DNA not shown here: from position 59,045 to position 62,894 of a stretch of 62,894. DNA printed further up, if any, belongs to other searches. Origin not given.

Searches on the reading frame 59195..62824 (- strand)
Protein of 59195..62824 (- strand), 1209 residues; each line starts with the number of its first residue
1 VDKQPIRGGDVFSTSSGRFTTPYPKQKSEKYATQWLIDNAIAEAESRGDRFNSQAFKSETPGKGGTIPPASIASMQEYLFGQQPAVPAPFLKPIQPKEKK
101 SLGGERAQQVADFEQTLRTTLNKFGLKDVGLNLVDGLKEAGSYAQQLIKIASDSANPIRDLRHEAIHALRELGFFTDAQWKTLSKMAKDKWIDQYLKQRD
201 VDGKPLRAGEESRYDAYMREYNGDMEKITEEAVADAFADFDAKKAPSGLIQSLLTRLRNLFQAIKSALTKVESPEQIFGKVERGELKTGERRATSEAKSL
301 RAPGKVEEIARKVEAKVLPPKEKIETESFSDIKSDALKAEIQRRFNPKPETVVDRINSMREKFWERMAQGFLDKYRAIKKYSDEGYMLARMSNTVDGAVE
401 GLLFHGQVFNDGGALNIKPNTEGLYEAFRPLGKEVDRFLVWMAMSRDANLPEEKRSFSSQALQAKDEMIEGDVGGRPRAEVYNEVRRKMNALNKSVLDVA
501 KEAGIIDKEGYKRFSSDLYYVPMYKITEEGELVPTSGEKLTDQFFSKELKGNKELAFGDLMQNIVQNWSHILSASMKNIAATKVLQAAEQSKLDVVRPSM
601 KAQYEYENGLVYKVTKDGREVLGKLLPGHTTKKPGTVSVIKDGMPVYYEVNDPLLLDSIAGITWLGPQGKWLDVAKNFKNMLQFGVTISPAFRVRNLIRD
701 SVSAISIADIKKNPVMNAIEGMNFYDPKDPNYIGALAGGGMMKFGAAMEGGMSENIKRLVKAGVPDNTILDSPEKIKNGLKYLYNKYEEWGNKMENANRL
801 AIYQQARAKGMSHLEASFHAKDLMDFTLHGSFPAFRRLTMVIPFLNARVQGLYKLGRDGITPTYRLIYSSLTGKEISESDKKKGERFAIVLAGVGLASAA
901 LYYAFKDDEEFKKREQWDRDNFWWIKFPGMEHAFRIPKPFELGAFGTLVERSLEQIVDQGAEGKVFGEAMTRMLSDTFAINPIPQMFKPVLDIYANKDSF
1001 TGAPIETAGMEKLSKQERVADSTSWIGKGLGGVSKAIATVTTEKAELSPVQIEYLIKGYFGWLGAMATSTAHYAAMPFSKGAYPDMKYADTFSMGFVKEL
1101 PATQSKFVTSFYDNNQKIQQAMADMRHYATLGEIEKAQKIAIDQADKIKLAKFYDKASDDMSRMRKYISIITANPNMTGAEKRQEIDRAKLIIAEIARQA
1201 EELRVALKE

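Call 10: search_protein_families(library=phrogs, proteins=[window:59195-62824:-], max_evalue=0.00001)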
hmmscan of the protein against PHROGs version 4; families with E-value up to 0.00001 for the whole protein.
window:59195-62824:- (1209 aa): 3 families
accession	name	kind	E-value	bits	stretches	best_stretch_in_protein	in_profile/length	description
phrog_18222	-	unknown function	9.2e-156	521.7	2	634-1183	1571-2096/2118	-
phrog_9854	-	unknown function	3.5e-43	148.5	1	621-1201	1074-1631/1636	-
phrog_14770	-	unknown function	2.1e-17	62.2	1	783-1188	3000-3408/3427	-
